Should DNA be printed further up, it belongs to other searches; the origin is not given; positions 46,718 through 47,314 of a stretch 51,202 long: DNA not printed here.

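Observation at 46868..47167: Free-standing histidine-kinase DHp/H-box domain protein with no catalytic domain, coupled to the CHASE kinase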

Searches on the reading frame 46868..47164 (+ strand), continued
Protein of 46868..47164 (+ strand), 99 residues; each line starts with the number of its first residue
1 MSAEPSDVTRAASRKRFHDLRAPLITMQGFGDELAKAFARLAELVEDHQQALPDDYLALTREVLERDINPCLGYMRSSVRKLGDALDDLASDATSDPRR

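Call 35: search_protein_families(library=pfam, proteins=[P0039, P0049, P0051, P0053, P0055, P0057, P0059, P0062, P0074, P0090], max_evalue=0.01)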
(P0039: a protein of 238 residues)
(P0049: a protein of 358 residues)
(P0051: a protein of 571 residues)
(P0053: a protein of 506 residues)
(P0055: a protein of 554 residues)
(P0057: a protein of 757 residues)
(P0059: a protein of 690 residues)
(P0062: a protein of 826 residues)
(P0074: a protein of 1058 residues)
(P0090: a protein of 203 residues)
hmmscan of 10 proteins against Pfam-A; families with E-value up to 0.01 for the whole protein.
P0039 (238 aa): 1 family
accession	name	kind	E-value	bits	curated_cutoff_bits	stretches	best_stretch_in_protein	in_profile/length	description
PF00072.30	Response_reg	-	7.7e-18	65.1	30.2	1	8-128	1-110/111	Response regulator receiver domain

P0049 (358 aa): 5 families
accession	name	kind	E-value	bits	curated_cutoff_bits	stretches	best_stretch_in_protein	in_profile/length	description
PF02518.31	HATPase_c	-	1e-27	97.2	26.4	1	236-345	2-110/111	Histidine kinase-, DNA gyrase B-, and HSP90-like ATPase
PF14501.12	HATPase_c_5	-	7.3e-06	26.3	22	1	239-330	5-90/102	GHKL domain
PF13589.12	HATPase_c_3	-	0.0001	22.8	25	1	240-297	3-57/137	Histidine kinase-, DNA gyrase B-, and HSP90-like ATPase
PF13581.12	HATPase_c_2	-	0.00015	22.2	27.4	1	240-321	32-111/127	Histidine kinase-like ATPase domain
PF00512.31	HisKA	-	0.00048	20.6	26.9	0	106-127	3-24/66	His Kinase A (phospho-acceptor) domain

P0051 (571 aa): 6 families
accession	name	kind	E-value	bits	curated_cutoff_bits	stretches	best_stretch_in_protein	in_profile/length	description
PF05227.19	CHASE3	-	8.7e-30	103.9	28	1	48-185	4-136/138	CHASE3 domain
PF02518.31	HATPase_c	-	1.5e-22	80.5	26.4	1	458-565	3-109/111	Histidine kinase-, DNA gyrase B-, and HSP90-like ATPase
PF14501.12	HATPase_c_5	-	3.6e-05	24.1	22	1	462-551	7-90/102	GHKL domain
PF06785.16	UPF0242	-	0.0011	19.5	33.5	0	232-327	75-177/194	Uncharacterised protein family (UPF0242) N-terminus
PF09991.14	DUF2232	-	0.0017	18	27.8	1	195-257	83-148/290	Predicted membrane protein (DUF2232)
PF14932.11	HAUS-augmin3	-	0.0052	16.7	29.4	1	221-380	75-240/260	HAUS augmin-like complex subunit 3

P0053 (506 aa): 3 families
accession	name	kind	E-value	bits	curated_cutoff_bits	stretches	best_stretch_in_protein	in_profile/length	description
PF02518.31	HATPase_c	-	2.4e-26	92.8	26.4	1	390-498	1-109/111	Histidine kinase-, DNA gyrase B-, and HSP90-like ATPase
PF00512.31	HisKA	-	1.1e-07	32.2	26.9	1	263-346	3-63/66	His Kinase A (phospho-acceptor) domain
PF14501.12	HATPase_c_5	-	0.0018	18.6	22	1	394-485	5-91/102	GHKL domain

P0055 (554 aa): 7 families
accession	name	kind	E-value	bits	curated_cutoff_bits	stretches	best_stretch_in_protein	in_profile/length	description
PF02518.31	HATPase_c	-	8.1e-26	91.1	26.4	1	438-547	2-110/111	Histidine kinase-, DNA gyrase B-, and HSP90-like ATPase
PF00672.30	HAMP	-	3.7e-14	53.2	25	1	206-255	3-52/53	HAMP domain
PF00512.31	HisKA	-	2.3e-07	31.2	26.9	1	307-394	2-64/66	His Kinase A (phospho-acceptor) domain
PF14501.12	HATPase_c_5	-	4.7e-05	23.7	22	1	444-532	8-90/102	GHKL domain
PF13589.12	HATPase_c_3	-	0.0011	19.4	25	1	449-499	10-57/137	Histidine kinase-, DNA gyrase B-, and HSP90-like ATPase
PF13581.12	HATPase_c_2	-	0.0018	18.7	27.4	1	449-523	39-111/127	Histidine kinase-like ATPase domain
PF12729.13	4HB_MCP_1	-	0.0027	17.7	27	1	4-40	1-37/181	Four helix bundle sensory module for signal transduction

P0057 (757 aa): 9 families
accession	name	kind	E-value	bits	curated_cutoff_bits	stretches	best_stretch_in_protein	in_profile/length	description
PF02518.31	HATPase_c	-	5.2e-25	88.5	26.4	1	644-753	2-110/111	Histidine kinase-, DNA gyrase B-, and HSP90-like ATPase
PF01590.32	GAF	-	1e-09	39.4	22.4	1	40-193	3-130/133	GAF domain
PF13426.13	PAS_9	-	3.2e-07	31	27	0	226-266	3-45/103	PAS domain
PF13185.12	GAF_2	-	2e-06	28.5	28.6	1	38-196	3-135/136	GAF domain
PF00512.31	HisKA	-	7.2e-06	26.4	26.9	1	513-600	2-64/66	His Kinase A (phospho-acceptor) domain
PF14501.12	HATPase_c_5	-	0.00087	19.6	22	1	650-738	8-90/102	GHKL domain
PF08448.16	PAS_4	-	0.0016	19.1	23.1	0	405-434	16-44/110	PAS fold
PF13188.13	PAS_8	-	0.0023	18.2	21.8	0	376-435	2-53/65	PAS domain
PF13492.12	GAF_3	-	0.0032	18.3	27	0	149-197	80-128/129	GAF domain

P0059 (690 aa): 6 families
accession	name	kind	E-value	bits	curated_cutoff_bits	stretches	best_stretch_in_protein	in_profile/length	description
PF02518.31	HATPase_c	-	2.9e-28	98.9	26.4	1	577-685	2-109/111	Histidine kinase-, DNA gyrase B-, and HSP90-like ATPase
PF13581.12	HATPase_c_2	-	1e-06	29.2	27.4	1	581-663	32-112/127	Histidine kinase-like ATPase domain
PF14501.12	HATPase_c_5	-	1.2e-05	25.6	22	1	580-669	5-88/102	GHKL domain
PF04392.18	ABC_sub_bind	-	4e-05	23.4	25.9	1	51-308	18-265/293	ABC transporter substrate binding protein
PF00512.31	HisKA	-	0.0007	20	26.9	0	448-487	4-45/66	His Kinase A (phospho-acceptor) domain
PF13589.12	HATPase_c_3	-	0.0095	16.4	25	0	588-643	10-62/137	Histidine kinase-, DNA gyrase B-, and HSP90-like ATPase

P0062 (826 aa): 11 families
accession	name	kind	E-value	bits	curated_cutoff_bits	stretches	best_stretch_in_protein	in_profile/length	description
PF02518.31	HATPase_c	-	1.9e-26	93.1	26.4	1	716-825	2-110/111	Histidine kinase-, DNA gyrase B-, and HSP90-like ATPase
PF08448.16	PAS_4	-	8e-22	78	23.1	2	288-388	6-109/110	PAS fold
PF13426.13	PAS_9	-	2e-20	73.4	27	2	290-386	3-103/103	PAS domain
PF00989.32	PAS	-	1.3e-14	54.6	22.6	2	157-231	3-77/113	PAS fold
PF01590.32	GAF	-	9.4e-07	29.9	22.4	1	419-562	2-133/133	GAF domain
PF14501.12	HATPase_c_5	-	1.8e-06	28.2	22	1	719-808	5-88/102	GHKL domain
PF00512.31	HisKA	-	2.5e-05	24.7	26.9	1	588-667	5-59/66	His Kinase A (phospho-acceptor) domain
PF13185.12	GAF_2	-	3.6e-05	24.4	28.6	1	418-562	3-135/136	GAF domain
PF13492.12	GAF_3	-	9.8e-05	23.2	27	1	419-562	2-127/129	GAF domain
PF13188.13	PAS_8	-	0.00035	20.8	21.8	0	158-189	4-35/65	PAS domain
PF13581.12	HATPase_c_2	-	0.0046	17.4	27.4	0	727-801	39-111/127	Histidine kinase-like ATPase domain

P0074 (1058 aa): 5 families
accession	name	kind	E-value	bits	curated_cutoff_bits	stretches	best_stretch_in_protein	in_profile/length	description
PF07494.17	Reg_prop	-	4.7e-57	183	20.4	6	330-352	1-23/24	Two component regulator propeller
PF02518.31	HATPase_c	-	4.5e-19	69.4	26.4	1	939-1049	2-110/111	Histidine kinase-, DNA gyrase B-, and HSP90-like ATPase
PF07495.19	Y_Y_Y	-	1.4e-14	54.1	26.6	1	676-736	4-64/65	Y_Y_Y domain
PF23748.1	Beta-prop_LRRK2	-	6.9e-09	35.6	26.9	0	126-149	275-298/359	LRRK2 beta propeller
PF00512.31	HisKA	-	0.0023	18.4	26.9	0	809-894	3-63/66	His Kinase A (phospho-acceptor) domain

P0090 (203 aa): 1 family
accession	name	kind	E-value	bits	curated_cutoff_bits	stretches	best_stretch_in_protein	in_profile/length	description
PF00072.30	Response_reg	-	6.1e-05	23.6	30.2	1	8-84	1-68/111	Response regulator receiver domain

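Call 36: search_protein_families(library=pfam, proteins=[P0010, P0011, P0012, P0014, P0017, P0020, P0025, P0030, P0040, P0045], max_evalue=1)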
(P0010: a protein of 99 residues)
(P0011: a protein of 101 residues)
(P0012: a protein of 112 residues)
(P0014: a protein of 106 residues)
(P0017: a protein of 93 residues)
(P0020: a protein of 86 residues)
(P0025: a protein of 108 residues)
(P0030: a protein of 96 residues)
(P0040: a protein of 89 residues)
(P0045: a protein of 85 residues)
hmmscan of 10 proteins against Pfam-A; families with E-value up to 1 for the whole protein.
P0010 (99 aa): 1 family
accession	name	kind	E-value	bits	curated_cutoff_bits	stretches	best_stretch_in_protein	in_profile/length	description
PF00512.31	HisKA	-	0.002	18.6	26.9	1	18-89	11-57/66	His Kinase A (phospho-acceptor) domain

P0011 (101 aa): 4 families
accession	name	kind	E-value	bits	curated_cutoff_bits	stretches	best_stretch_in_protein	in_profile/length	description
PF00512.31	HisKA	-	0.013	16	26.9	1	17-50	9-47/66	His Kinase A (phospho-acceptor) domain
PF22944.1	DGKD_4H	-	0.12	13.2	27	0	11-48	15-52/120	Diacylglycerol kinase delta, helical domain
PF02284.21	COX5A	-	0.15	12.6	24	1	55-83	24-52/103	Cytochrome c oxidase subunit Va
PF03882.20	KicB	-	0.17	12.6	22.1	1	33-71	48-86/115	MukF winged-helix domain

P0012 (112 aa): 4 families
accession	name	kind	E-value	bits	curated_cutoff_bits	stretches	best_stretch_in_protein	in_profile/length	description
PF00512.31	HisKA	-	0.0031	18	26.9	1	23-57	9-38/66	His Kinase A (phospho-acceptor) domain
PF16526.10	CLZ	-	0.042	14.7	26.7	0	82-101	29-48/71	C-terminal leucine zipper domain of cyclic nucleotide-gated channels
PF22927.2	INT1_R3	-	0.094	12.8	27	1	29-71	85-126/160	Integrator complex subunit 1, R3 domain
PF01442.23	Apolipoprotein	-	0.13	12.3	90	1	16-102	115-187/190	Apolipoprotein A1/A4/E domain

P0014 (106 aa): 1 family
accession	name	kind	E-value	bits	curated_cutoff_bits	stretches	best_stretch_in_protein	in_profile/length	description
PF00512.31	HisKA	-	0.039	14.4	26.9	1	20-69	7-53/66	His Kinase A (phospho-acceptor) domain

P0017 (93 aa): 1 family
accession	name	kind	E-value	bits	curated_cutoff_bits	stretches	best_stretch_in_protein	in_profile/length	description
PF00512.31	HisKA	-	0.00062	20.2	26.9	1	10-57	9-43/66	His Kinase A (phospho-acceptor) domain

P0020 (86 aa): 5 families
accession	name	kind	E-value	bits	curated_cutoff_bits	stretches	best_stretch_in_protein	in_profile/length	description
PF00512.31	HisKA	-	0.0017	18.8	26.9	1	1-50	8-44/66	His Kinase A (phospho-acceptor) domain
PF13443.12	HTH_26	-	0.039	14.7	22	1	9-32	39-62/63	Cro/C1-type HTH DNA-binding domain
PF11192.13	DUF2977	-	0.053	14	21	1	26-46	19-39/61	Protein of unknown function (DUF2977)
PF00516.24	GP120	-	0.062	12.2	27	1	27-74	56-103/525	Envelope glycoprotein GP120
PF25555.1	RAB3A-like_C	-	0.09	13.5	27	1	41-67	21-47/150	Rabin 8-like C-terminal domain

P0025 (108 aa): 3 families
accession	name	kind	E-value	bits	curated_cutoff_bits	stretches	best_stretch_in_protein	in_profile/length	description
PF00512.31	HisKA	-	0.055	14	26.9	1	19-55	3-31/66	His Kinase A (phospho-acceptor) domain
PF07531.19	TAFH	-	0.089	13.2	27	1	43-85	20-65/90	NHR1 homology to TAF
PF18383.6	IFT81_CH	-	0.12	13.2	27.4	1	41-94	57-113/124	Intraflagellar transport 81 calponin homology domain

P0030 (96 aa): 1 family
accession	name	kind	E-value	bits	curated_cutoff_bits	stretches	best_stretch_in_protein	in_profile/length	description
PF14694.11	LINES_N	-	0.27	11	25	1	26-74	220-267/351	Lines N-terminus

P0040 (89 aa): 1 family
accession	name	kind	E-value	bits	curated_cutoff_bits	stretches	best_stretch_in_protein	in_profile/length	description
PF00512.31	HisKA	-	1.4e-08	35.1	26.9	1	1-79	9-62/66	His Kinase A (phospho-acceptor) domain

P0045 (85 aa): 3 families
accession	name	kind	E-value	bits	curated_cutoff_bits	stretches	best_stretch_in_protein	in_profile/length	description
PF00512.31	HisKA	-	0.0048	17.4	26.9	1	2-37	7-44/66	His Kinase A (phospho-acceptor) domain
PF25570.1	TPR_DENND3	-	0.02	15.3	27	1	18-52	59-93/115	DENND3-like, TPR repeats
PF05698.19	Trigger_C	-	0.2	12.1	22.7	1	29-62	30-63/162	Bacterial trigger factor protein (TF) C-terminus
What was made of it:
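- On HisKA / DHp domain (Pfam PF00512): Distant small members reach E 6e-4 to 0.055 (call 36).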

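Call 40: find_related_loci(query=A3, collection=genome_contigs, flank=8000)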
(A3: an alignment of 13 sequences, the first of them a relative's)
Query A3 (112 aa) in genome_contigs; peptide patterns used: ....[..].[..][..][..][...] (x = any residue, [..] = any of these).
600 stretches matched a pattern (row limit reached: there are more); 532 encode a relative of the query (tblastn E <= 1e-3); the best 80 are kept; 80 distinct loci.
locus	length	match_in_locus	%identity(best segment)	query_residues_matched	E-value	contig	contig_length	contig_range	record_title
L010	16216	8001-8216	42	22-93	2e-17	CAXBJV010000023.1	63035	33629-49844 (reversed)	MAG TPA_asm: uncultured Woeseiaceae bacterium isolate ERR2762122_metabat2_19 genome assembly, contig: ERZ3421826.810, wh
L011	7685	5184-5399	39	25-96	4e-14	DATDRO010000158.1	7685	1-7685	MAG TPA_asm: Nitrospirota bacterium isolate SMAG_U7979 k141_369651, whole genome shotgun sequence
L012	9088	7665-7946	34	3-98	1e-12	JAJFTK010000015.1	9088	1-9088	MAG: Planctomycetaceae bacterium isolate bin.19 k141_4151653, whole genome shotgun sequence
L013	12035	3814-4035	34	23-96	3e-12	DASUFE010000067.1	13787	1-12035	MAG TPA_asm: Gammaproteobacteria bacterium isolate SMAG_U1371 k141_1701752, whole genome shotgun sequence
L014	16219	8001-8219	32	24-96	3e-12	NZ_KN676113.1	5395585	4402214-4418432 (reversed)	Belnapia sp. F-4-1 Scaffold1, whole genome shotgun sequence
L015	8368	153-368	40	25-96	4e-12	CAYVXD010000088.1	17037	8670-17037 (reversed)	MAG TPA_asm: uncultured Candidatus Sumerlaeota bacterium isolate binchicken_co34_487 genome assembly, contig: NODE_5450_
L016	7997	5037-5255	39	16-90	6e-12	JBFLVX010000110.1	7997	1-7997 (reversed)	MAG: Nitrospirota bacterium isolate MAG017 MAG017_110, whole genome shotgun sequence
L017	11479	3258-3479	38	23-96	9e-12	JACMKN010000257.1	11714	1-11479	MAG: Deltaproteobacteria bacterium isolate ES-bin-228 ES-bin-228-contig-k141_9413611, whole genome shotgun sequence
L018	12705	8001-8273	33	2-96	1e-11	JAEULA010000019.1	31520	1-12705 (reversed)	MAG: Alphaproteobacteria bacterium isolate new MAG-109 k141_3834313, whole genome shotgun sequence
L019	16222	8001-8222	36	23-96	1e-11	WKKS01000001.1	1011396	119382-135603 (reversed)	MAG: Geobacter sp. isolate H7geo H7geo_contig_1, whole genome shotgun sequence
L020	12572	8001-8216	32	25-96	1e-11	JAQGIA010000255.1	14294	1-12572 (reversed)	MAG: Belnapia sp. isolate RYN_447 scaffold_107139, whole genome shotgun sequence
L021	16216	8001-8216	33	25-96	2e-11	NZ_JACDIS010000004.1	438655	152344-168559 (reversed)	Chthonobacter rhizosphaerae strain yh7-1 yh7-1_Scaffold04, whole genome shotgun sequence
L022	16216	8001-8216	32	25-96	2e-11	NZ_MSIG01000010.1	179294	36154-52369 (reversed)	Mongoliimonas terrestris strain MIMtkB18 scaffold10, whole genome shotgun sequence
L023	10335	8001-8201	34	25-91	2e-11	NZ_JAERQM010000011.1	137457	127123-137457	Roseomonas oleicola strain ROY-5-3 spades_K_25_97_11, whole genome shotgun sequence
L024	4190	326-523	41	25-90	3e-11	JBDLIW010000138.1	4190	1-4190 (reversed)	MAG: Thermodesulfobacteriota bacterium isolate MAG058 MAG058_138, whole genome shotgun sequence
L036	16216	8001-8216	35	25-96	1e-10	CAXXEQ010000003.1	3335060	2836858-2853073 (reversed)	MAG: Desulfomonilaceae bacterium isolate 8deb2ff7-9cb5-4438-9dd6-cb8d27c5cb84 genome assembly, contig: contig_3, whole g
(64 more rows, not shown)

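Call 44: search_protein_families(library=pfam, proteins=[L010:5240-6595:+, L010:6644-7939:+, L010:7899-8264:+, L010:8168-10078:+, L010:10081-10521:+, L010:10482-10892:+, L036:7039-7677:+, L036:7854-8342:+, L036:8308-8688:+, L036:8856-10325:+], max_evalue=0.01)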
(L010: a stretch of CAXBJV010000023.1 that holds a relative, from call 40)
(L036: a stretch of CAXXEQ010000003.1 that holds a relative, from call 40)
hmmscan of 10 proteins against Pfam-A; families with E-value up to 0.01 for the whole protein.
L010:5240-6595:+ (452 aa): 1 family
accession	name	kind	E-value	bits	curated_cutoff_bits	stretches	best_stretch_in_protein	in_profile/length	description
PF00082.27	Peptidase_S8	-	5.2e-27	95.3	21.8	1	205-440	3-288/288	Subtilase family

L010:6644-7939:+ (432 aa): 4 families
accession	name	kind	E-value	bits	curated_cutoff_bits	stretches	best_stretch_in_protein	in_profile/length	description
PF02518.31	HATPase_c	-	9.5e-31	107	26.4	1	301-414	2-110/111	Histidine kinase-, DNA gyrase B-, and HSP90-like ATPase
PF00072.30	Response_reg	-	5e-20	72.2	30.2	1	38-151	1-108/111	Response regulator receiver domain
PF00512.31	HisKA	-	3.7e-11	43.3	26.9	1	188-253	3-65/66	His Kinase A (phospho-acceptor) domain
PF14501.12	HATPase_c_5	-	0.0091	16.3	22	0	305-402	6-93/102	GHKL domain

L010:7899-8264:+ (122 aa): 0 families

L010:8168-10078:+ (637 aa): 3 families
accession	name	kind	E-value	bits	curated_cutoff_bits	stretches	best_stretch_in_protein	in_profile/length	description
PF03924.19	CHASE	-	1.6e-49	168.7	25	1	126-298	2-179/189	CHASE domain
PF02518.31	HATPase_c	-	8.4e-25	87.8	26.4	1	517-625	4-110/111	Histidine kinase-, DNA gyrase B-, and HSP90-like ATPase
PF00512.31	HisKA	-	6.2e-10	39.4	26.9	1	405-474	3-64/66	His Kinase A (phospho-acceptor) domain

L010:10081-10521:+ (147 aa): 1 family
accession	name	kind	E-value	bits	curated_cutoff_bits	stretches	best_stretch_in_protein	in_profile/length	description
PF00072.30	Response_reg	-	2.3e-16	60.4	30.2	1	9-128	2-110/111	Response regulator receiver domain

L010:10482-10892:+ (137 aa): 1 family
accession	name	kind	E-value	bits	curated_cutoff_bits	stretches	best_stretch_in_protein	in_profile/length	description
PF00072.30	Response_reg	-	6.3e-15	55.7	30.2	1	18-108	1-89/111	Response regulator receiver domain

L036:7039-7677:+ (213 aa): 19 families
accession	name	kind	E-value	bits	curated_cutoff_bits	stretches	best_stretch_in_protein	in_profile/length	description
PF00515.34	TPR_1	-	3e-32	109.5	27.8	3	102-133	2-33/34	Tetratricopeptide repeat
PF07719.23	TPR_2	-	1.1e-31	106.7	27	4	101-133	1-33/34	Tetratricopeptide repeat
PF13414.12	TPR_11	-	1.9e-25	88.7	26.8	3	108-146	1-39/42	TPR repeat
PF13432.12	TPR_16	-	1.2e-22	80.4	32.7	4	19-65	17-63/65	Tetratricopeptide repeat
PF13431.12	TPR_17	-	1e-20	72.6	24.4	2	124-155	2-33/34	Tetratricopeptide repeat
PF13424.12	TPR_12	-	1.2e-16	61.1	30.1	3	134-198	2-74/77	Tetratricopeptide repeat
PF13181.12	TPR_8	-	1.2e-16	59.8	25.7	1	102-133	2-33/34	Tetratricopeptide repeat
PF13428.12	TPR_14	-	3.4e-15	55.5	23.5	0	108-143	8-43/44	Tetratricopeptide repeat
PF14559.12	TPR_19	-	4.8e-14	52.9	25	2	45-99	3-57/68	Tetratricopeptide repeat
PF14561.12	TPR_20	-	5.9e-11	43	25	0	51-100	6-55/90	Tetratricopeptide repeat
PF23914.1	TPR_CcmH_CycH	-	2.6e-10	40.8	42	1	94-198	43-150/158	Cytochrome c-type biogenesis protein H TPR domain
PF13176.12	TPR_7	-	2.7e-09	36.8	27.9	0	104-132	2-30/36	Tetratricopeptide repeat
PF13371.12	TPR_9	-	6.3e-08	33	35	1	76-137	4-65/73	Tetratricopeptide repeat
PF13374.12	TPR_10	-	1.3e-07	31.9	27.5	0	173-197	6-30/42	Tetratricopeptide repeat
PF24575.1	TPR_Slam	-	3.7e-07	31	35.2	0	28-82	42-96/104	Surface lipoprotein assembly modifier, N-terminal TPR repeats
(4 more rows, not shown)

L036:7854-8342:+ (163 aa): 2 families
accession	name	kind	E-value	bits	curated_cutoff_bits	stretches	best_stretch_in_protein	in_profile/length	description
PF00512.31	HisKA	-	3.2e-08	33.9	26.9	1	43-128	4-64/66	His Kinase A (phospho-acceptor) domain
PF24881.1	DUF7739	-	0.007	17.4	27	0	62-127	4-70/98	Domain of unknown function (DUF7739)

L036:8308-8688:+ (127 aa): 0 families

L036:8856-10325:+ (490 aa): 7 families
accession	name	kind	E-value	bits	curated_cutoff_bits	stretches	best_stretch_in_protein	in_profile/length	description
PF00805.28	Pentapeptide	-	3e-110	359.5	20.2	14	100-138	1-39/40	Pentapeptide repeats (8 copies)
PF13599.13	Pentapeptide_4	-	5.2e-52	174.3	38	8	218-288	8-78/78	Pentapeptide repeat region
PF13576.12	Pentapeptide_3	-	7.1e-43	145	27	6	268-311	1-47/48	Pentapeptide repeats (9 copies)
PF25296.1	Decapeptide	-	6.3e-06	26.4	45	0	243-309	7-73/74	Decapeptide repeat region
PF05264.16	CfAFP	-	1.8e-05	25.2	25.9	0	381-450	27-96/137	Choristoneura fumiferana antifreeze protein (CfAFP)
PF08241.18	Methyltransf_11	-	0.0014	19.6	21.2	0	20-78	8-62/95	Methyltransferase domain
PF08242.18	Methyltransf_12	-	0.0047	18.1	30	0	105-151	16-62/98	Methyltransferase domain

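Call 45: find_homologous_proteins(query=A2, max_evalue=0.000001)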
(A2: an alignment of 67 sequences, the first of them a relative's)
Query A2 (67 sequences) (99 aa, profile of the alignment): 34 proteins with E <= 0.000001 among 3068 candidates.
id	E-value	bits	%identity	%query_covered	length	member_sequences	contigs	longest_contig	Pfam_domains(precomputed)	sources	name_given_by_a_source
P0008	9.2e-27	110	60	97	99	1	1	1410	-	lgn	-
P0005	1.1e-26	110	71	93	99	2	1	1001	-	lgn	-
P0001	1.2e-26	110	100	100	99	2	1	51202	-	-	-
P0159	1.5e-26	110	65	100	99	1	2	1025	-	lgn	-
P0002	2.9e-26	109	78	99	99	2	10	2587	-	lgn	-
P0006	3.4e-26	109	66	99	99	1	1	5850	-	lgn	-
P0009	3.8e-26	108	62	88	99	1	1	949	-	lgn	-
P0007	5.1e-26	108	64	93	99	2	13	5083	-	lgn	-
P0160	1.6e-25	107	60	97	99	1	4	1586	-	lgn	-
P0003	1.7e-25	106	77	99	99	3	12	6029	-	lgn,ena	-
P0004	2.9e-25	106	77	99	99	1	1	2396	-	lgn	-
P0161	1.2e-24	104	62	92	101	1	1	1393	-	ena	-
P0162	3.3e-24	102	57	100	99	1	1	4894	-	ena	-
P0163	4.5e-24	102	68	97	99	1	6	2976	-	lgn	-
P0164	1.7e-22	97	28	90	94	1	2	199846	-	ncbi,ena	-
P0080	1.9e-22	97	28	70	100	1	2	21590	-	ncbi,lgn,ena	-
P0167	9.5e-21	91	28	93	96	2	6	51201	-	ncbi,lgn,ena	-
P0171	6.8e-20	88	30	90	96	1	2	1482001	-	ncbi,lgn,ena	-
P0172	1.1e-19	88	36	76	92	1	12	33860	-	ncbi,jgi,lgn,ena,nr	ncbi:hypothetical protein N9850_06170 [Granulosicoccus sp.]|jgi:BMFP domain-containing protein YqiC|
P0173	3.3e-19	86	26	89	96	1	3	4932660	-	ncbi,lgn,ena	ncbi:MAG: hypothetical protein V3U76_07000 [Granulosicoccus sp.]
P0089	6.9e-19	85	29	80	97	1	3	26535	-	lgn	-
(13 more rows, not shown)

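Call 46: find_encoding_contigs(protein=P0173, flank=7000, max_places=1)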
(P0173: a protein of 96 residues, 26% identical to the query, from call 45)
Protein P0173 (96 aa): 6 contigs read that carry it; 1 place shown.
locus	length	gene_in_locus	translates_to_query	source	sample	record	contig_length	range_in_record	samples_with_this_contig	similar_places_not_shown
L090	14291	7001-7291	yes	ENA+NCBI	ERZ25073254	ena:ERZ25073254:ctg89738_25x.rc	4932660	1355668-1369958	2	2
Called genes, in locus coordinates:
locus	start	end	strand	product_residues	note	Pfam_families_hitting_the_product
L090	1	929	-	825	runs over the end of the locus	-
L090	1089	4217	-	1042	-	-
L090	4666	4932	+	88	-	-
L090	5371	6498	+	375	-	PF00072:Response_reg, PF00512:HisKA, PF02518:HATPase_c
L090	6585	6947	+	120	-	PF00072:Response_reg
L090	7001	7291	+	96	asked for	-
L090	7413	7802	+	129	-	PF00072:Response_reg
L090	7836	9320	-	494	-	PF01547:SBP_bac_1, PF13416:SBP_bac_8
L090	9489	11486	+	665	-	PF00672:HAMP (weak), PF00512:HisKA, PF02518:HATPase_c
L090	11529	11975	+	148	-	PF00072:Response_reg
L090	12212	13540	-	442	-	PF26769:HAMP_PhoQ, PF02518:HATPase_c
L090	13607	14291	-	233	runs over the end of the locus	PF00072:Response_reg, PF00486:Trans_reg_C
